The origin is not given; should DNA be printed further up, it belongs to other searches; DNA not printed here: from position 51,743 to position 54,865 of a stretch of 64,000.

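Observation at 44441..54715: Possible local cyclic-nucleotide circuit: an adenylyl/guanylyl cyclase-AAA-TPR protein within 4 kb of a cNMP-binding patatin phospholipase and a lipid-metabolism operon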

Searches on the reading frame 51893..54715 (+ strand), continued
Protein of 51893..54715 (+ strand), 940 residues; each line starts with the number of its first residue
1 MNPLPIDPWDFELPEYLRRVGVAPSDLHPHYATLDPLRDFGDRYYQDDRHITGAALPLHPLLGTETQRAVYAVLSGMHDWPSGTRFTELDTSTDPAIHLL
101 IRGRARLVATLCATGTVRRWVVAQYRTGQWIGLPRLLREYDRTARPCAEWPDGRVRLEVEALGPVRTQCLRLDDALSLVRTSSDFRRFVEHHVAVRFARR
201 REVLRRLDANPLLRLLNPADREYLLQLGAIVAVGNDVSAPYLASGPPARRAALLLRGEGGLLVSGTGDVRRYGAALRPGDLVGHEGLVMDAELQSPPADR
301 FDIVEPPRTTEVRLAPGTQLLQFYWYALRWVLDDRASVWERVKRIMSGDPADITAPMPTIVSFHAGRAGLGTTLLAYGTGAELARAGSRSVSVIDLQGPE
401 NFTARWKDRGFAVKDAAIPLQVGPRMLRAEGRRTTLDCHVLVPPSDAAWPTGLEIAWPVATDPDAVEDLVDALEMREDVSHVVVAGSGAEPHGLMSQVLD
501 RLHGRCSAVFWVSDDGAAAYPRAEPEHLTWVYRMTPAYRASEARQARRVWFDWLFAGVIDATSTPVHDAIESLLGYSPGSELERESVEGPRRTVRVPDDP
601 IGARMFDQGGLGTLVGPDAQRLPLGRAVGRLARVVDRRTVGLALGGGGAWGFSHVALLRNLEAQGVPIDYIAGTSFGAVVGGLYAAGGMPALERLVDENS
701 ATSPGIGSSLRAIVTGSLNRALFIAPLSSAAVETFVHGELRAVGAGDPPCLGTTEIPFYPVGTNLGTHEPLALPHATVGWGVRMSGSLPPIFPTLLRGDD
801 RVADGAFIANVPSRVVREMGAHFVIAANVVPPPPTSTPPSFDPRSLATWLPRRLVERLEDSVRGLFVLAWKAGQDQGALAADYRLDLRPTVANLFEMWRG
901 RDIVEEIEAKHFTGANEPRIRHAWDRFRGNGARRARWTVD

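Call 23: find_encoding_contigs(protein=P0018, flank=10000, max_places=3)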
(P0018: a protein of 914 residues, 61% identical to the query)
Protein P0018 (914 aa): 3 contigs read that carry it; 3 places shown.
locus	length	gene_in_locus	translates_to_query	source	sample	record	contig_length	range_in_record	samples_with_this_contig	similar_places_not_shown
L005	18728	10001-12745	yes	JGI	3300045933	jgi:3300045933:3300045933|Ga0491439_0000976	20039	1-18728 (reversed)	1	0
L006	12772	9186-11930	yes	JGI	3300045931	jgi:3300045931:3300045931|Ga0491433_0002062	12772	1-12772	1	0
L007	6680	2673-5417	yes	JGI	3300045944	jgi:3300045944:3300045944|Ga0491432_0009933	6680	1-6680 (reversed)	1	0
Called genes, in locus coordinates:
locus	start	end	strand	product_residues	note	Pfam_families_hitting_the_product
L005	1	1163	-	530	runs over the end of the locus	-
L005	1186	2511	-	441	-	PF02985:HEAT (faint), PF13646:HEAT_2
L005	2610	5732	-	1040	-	PF00211:Guanylate_cyc, PF13191:AAA_16, PF13401:AAA_22 (faint)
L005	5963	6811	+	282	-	PF01209:Ubie_methyltran, PF13847:Methyltransf_31, PF08241:Methyltransf_11, PF08242:Methyltransf_12, PF13649:Methyltransf_25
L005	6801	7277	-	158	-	PF02627:CMD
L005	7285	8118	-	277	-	PF00106:adh_short, PF13561:adh_short_C2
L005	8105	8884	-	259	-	PF03982:DAGAT (faint), PF01553:Acyltransferase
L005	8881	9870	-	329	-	PF00108:Thiolase_N (faint), PF08545:ACP_syn_III, PF08541:ACP_syn_III_C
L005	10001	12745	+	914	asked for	PF00027:cNMP_binding (faint), PF01734:Patatin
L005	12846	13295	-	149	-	PF11578:DUF3237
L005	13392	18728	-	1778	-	?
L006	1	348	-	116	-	?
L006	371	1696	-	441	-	PF02985:HEAT (faint), PF13646:HEAT_2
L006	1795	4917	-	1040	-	PF00211:Guanylate_cyc, PF13191:AAA_16, PF13401:AAA_22 (faint)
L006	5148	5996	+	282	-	PF01209:Ubie_methyltran, PF13847:Methyltransf_31, PF08241:Methyltransf_11, PF08242:Methyltransf_12, PF13649:Methyltransf_25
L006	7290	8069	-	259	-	PF03982:DAGAT (faint), PF01553:Acyltransferase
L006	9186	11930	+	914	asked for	PF00027:cNMP_binding (faint), PF01734:Patatin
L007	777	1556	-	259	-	PF03982:DAGAT (faint), PF01553:Acyltransferase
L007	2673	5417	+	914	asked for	PF00027:cNMP_binding (faint), PF01734:Patatin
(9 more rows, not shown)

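Call 24: find_encoding_contigs(protein=P0007, flank=10000, max_places=2)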
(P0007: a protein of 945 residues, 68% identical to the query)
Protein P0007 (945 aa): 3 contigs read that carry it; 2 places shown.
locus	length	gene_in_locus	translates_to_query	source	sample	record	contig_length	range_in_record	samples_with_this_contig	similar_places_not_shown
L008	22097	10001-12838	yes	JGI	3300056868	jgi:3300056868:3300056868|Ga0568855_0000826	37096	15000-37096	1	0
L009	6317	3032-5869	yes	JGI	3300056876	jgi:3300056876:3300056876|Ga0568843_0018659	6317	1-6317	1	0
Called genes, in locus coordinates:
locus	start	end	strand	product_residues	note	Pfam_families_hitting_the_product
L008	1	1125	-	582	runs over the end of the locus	PF03473:MOSC, PF03475:YiiM_3-alpha, PF00175:NAD_binding_1, PF00111:Fer2 (weak)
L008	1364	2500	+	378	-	PF06537:DHOR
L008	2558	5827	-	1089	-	PF12773:DZR (weak), PF00211:Guanylate_cyc, PF13191:AAA_16, PF13424:TPR_12 (faint)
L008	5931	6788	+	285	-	PF03966:Trm112p (faint), PF01209:Ubie_methyltran, PF13847:Methyltransf_31, PF08241:Methyltransf_11, PF08242:Methyltransf_12, PF13649:Methyltransf_25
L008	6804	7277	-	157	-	PF02627:CMD (weak)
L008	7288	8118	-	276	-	PF00106:adh_short, PF13561:adh_short_C2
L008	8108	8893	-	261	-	PF01553:Acyltransferase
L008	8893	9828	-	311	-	PF08545:ACP_syn_III, PF08541:ACP_syn_III_C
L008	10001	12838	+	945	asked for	PF00027:cNMP_binding (faint), PF01734:Patatin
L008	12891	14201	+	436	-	PF02310:B12-binding, PF04055:Radical_SAM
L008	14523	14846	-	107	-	-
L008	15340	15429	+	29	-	-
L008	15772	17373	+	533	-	PF16258:DUF4912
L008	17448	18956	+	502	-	PF03065:Glyco_hydro_57, PF09210:BE_C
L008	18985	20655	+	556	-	PF08323:Glyco_transf_5, PF00534:Glycos_transf_1, PF20706:GT4-conflict (weak), PF13692:Glyco_trans_1_4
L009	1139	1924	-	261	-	PF01553:Acyltransferase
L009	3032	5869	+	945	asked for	PF00027:cNMP_binding (faint), PF01734:Patatin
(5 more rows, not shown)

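Call 25: find_encoding_contigs(protein=P0013, flank=10000, max_places=2)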
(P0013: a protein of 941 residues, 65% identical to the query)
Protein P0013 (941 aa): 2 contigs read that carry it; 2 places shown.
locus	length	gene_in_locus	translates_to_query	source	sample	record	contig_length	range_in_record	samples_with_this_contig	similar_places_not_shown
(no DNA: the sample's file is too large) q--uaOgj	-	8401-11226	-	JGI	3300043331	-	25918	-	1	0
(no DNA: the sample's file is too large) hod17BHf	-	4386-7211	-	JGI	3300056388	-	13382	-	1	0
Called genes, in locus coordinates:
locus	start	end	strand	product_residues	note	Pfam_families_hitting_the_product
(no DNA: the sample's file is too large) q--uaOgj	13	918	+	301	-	PF00106:adh_short, PF08659:KR, PF13561:adh_short_C2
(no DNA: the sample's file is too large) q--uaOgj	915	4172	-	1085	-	PF12773:DZR (weak), PF13240:Zn_Ribbon_1 (faint), PF00211:Guanylate_cyc, PF13191:AAA_16, PF13424:TPR_12 (faint)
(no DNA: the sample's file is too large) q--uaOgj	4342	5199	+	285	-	PF01209:Ubie_methyltran (weak), PF13847:Methyltransf_31 (weak), PF08241:Methyltransf_11, PF08242:Methyltransf_12 (weak), PF13649:Methyltransf_25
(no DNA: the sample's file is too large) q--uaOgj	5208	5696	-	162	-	PF02627:CMD (weak)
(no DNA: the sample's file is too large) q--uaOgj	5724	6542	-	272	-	PF00106:adh_short, PF13561:adh_short_C2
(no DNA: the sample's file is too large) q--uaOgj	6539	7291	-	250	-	PF01553:Acyltransferase (weak)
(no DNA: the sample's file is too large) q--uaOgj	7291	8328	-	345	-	PF08545:ACP_syn_III, PF08541:ACP_syn_III_C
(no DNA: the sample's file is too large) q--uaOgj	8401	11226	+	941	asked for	PF01734:Patatin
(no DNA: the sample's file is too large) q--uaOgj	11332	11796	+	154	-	PF03330:DPBB_1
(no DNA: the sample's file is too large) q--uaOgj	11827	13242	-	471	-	-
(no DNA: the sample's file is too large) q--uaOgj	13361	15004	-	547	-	PF00342:PGI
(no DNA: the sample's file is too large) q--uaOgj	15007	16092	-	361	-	PF00923:TAL_FSA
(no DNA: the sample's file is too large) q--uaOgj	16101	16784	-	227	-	PF00702:Hydrolase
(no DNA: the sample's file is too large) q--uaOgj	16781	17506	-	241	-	PF06026:Rib_5-P_isom_A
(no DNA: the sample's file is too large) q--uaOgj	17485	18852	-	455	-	PF00479:G6PD_N, PF02781:G6PD_C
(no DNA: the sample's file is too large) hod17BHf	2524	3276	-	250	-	PF01553:Acyltransferase (weak)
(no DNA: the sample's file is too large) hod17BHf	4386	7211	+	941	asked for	PF01734:Patatin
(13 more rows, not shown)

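Call 28: find_related_loci(query=A1, collection=genome_contigs, flank=10000)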
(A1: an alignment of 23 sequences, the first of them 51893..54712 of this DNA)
Query A1 (940 aa) in genome_contigs; peptide patterns used: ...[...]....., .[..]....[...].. (x = any residue, [..] = any of these).
55 stretches matched a pattern; 5 encode a relative of the query (tblastn E <= 1e-3); 5 distinct loci.
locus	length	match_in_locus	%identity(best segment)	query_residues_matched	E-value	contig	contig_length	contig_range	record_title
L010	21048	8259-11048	67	1-936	0e+0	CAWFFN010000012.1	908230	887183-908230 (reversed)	MAG: uncultured delta proteobacterium isolate MFD00822.bin.1.250 genome assembly, contig: contig_82241, whole genome sho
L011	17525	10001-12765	70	1-928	0e+0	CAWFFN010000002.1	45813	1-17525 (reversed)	MAG: uncultured delta proteobacterium isolate MFD00822.bin.1.250 genome assembly, contig: contig_124528, whole genome sh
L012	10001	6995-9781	38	32-927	4e-166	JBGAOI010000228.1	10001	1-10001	MAG: Polyangium sp. isolate MAG_MBR_AS.73 MBRAS-73_NODE_228_length_10001_cov_3.540306, whole genome shotgun sequence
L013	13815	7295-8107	25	613-825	4e-15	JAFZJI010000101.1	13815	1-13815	MAG: Bacteroidales bacterium isolate RGIG7819 Water_buffalos_Reticulum-2__c679580, whole genome shotgun sequence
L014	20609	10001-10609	27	58-255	5e-6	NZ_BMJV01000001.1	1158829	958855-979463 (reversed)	Salipiger pallidus strain CGMCC 1.15762 sequence01, whole genome shotgun sequence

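Call 30: predict_structure(alignment_id=A1)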
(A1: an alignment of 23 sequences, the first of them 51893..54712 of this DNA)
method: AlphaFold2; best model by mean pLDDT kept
length: 940 residues; sequences in the alignment: 23
mean_pLDDT: 76.6   pTM: 0.81
mean pLDDT of the five models: 76.6, 75.3, 73.8, 72.9, 67.1
residues with pLDDT >= 90: 266; 70-90: 395; 50-70: 155; < 50: 124
segments of 3 or more residues with pLDDT < 50: 1-8, 268-270, 702-705, 784-808, 830-864, 889-894, 898-908, 918-940
pLDDT, mean of each block of 10 residues (from residue 1): 36 83 88 73 52 69 91 88 88 80 89 74 87 92 86 80 90 94 94 90 91 90 90 83 84 92 63 82 76 62 69 91 87 85 84 86 90 95 84 95 92 94 70 89 92 94 91 90 87 85 89 87 87 91 83 75 84 84 70 91 92 89 93 90 70 81 86 81 88 78 51 65 63 77 74 85 58 69 45 37 46 78 71 41 45 42 54 67 52 46 47 51 37 28
secondary structure, 60 per line:
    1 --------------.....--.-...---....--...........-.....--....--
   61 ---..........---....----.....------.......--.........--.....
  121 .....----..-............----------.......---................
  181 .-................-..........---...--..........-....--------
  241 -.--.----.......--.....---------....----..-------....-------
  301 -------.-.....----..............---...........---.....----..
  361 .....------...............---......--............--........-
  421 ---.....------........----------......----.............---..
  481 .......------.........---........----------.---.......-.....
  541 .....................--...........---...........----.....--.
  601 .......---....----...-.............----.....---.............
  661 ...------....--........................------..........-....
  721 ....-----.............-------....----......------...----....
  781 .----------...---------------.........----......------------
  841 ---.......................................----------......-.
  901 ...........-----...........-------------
elements in order (helices of 4 or more, strands of 3 or more residues): H15-19 H30-33 H36-46 H48-52 H55-58 H64-73 E77-80 E85-89 E96-102 E105-113 E116-125 H133-144 E155-161 E165-171 H172-181 H183-198 H200-209 H218-227 E229-232 E250-256 E259-263 E273-276 H290-293 E310-314 E319-324 H325-332 H336-346 H350-354 E359-365 H372-386 E390-395 H398-409 E412-419 H424-428 E435-442 E453-458 H463-475 E479-487 H494-502 E506-513 E528-534 H536-561 H564-574 H578-588 E593-597 H600-607 H611-614 H623-635 E640-644 H648-663 E670-673 H676-699 H706-715 H717-724 H730-742 E758-763 E770-772 H778-781 H810-818 E823-828 H844-882 E893-898 H900-911 H917-927

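Call 34: fold_search(model_id=the predicted structure, library=pdb)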
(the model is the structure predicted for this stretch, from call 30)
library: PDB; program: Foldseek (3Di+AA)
matches with E <= 10: 1092; with E <= 0.001: 182
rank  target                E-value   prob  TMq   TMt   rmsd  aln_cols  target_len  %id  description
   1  1cx4                  9.1e-11  1.00  0.15  0.44  11.3       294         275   13  CRYSTAL STRUCTURE OF A DELETION MUTANT OF THE TYPE II BETA REGULATORY SUBUNIT OF CAMP-DEPENDENT PROTEIN KINASE (released 2001-03-07)
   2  4z07_A                3.7e-10  1.00  0.13  0.41  16.4       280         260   11  Co-crystal structure of the tandem CNB (CNB-A/B) domains of human PKG I beta with cGMP (released 2016-04-13)
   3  4z07_C                3.7e-10  1.00  0.13  0.42  16.2       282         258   11  Co-crystal structure of the tandem CNB (CNB-A/B) domains of human PKG I beta with cGMP (released 2016-04-13)
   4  1ne4                  5.4e-10  1.00  0.19  0.52   7.3       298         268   13  Crystal Structure of Rp-cAMP Binding R1a Subunit of cAMP-dependent Protein Kinase (released 2004-01-13)
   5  6rsx                  7.0e-10  1.00  0.19  0.50   7.5       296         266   13  Regulatory Subunit of cAMP-dependant Protein Kinase A from Euglena gracilis at 1.6 A resolution (released 2020-10-28)
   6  7lz4_D                7.7e-10  1.00  0.19  0.51   7.2       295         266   13  Crystal structure of A211D mutant of Protein Kinase A RIa subunit, a Carney Complex mutation (released 2021-05-26)
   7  4x6r_B                8.9e-10  1.00  0.13  0.38  17.2       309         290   13  An Isoform-specific Myristylation Switch Targets RIIb PKA Holoenzymes to Membranes (released 2015-07-22)
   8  2qcs_B                1.1e-09  1.00  0.14  0.38  16.6       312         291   12  A complex structure between the Catalytic and Regulatory subunit of Protein Kinase A that represents the inhibited sta (released 2007-11-06)
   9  5dyk                  1.7e-09  1.00  0.13  0.15  14.0       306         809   11  Crystal structure of the cGMP-dependent protein kinase PKG from Plasmodium falciparum - Apo form (released 2015-11-04)
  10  6byr_B                2.1e-09  1.00  0.13  0.37  17.9       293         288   12  Structures of the PKA RI alpha holoenzyme with the FLHCC driver J-PKAc alpha or native PKAc alpha (released 2019-04-03)
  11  5kbf_A                2.5e-09  1.00  0.19  0.49   8.2       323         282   11  cAMP bound PfPKA-R (141-441) (released 2016-10-12)
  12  7lz4_A                3.2e-09  1.00  0.19  0.50   7.3       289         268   13  Crystal structure of A211D mutant of Protein Kinase A RIa subunit, a Carney Complex mutation (released 2021-05-26)
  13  6hyq_D                3.7e-09  1.00  0.20  0.52   7.5       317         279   13  Regulatory subunit of a cAMP-independent protein kinase A from Trypanosoma cruzi bound to guanosine (released 2019-11-13)
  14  1rl3_B                3.9e-09  1.00  0.19  0.52   7.2       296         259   14  Crystal structure of cAMP-free R1a subunit of PKA (released 2004-07-06)
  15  6hyq_A                3.9e-09  1.00  0.20  0.51   7.5       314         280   13  Regulatory subunit of a cAMP-independent protein kinase A from Trypanosoma cruzi bound to guanosine (released 2019-11-13)
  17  6hyq_B                5.8e-09  1.00  0.19  0.50   7.7       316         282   14  Regulatory subunit of a cAMP-independent protein kinase A from Trypanosoma cruzi bound to guanosine (released 2019-11-13)
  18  6hyi                  7.8e-09  1.00  0.20  0.52   9.0       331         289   14  Regulatory subunit of a cAMP-independent protein kinase A from Trypanosoma cruzi at 1.4 A resolution in complex with ino (released 2019-11-13)
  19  6hyq_C                1.2e-08  1.00  0.19  0.48   8.2       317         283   12  Regulatory subunit of a cAMP-independent protein kinase A from Trypanosoma cruzi bound to guanosine (released 2019-11-13)
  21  6flo_B                1.6e-08  1.00  0.21  0.59   9.0       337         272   11  Regulatory subunit of a cAMP-independent protein kinase A from Trypanosoma brucei at 2.1 Angstrom resolution (released 2019-08-14)
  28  5fqu_B                1.5e-07  1.00  0.17  0.57   8.9       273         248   26  Orthorhombic crystal structure of of PlpD (selenomethionine derivative) (released 2016-04-06)
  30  5fqu_A                1.6e-07  1.00  0.18  0.60   8.1       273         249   24  Orthorhombic crystal structure of of PlpD (selenomethionine derivative) (released 2016-04-06)
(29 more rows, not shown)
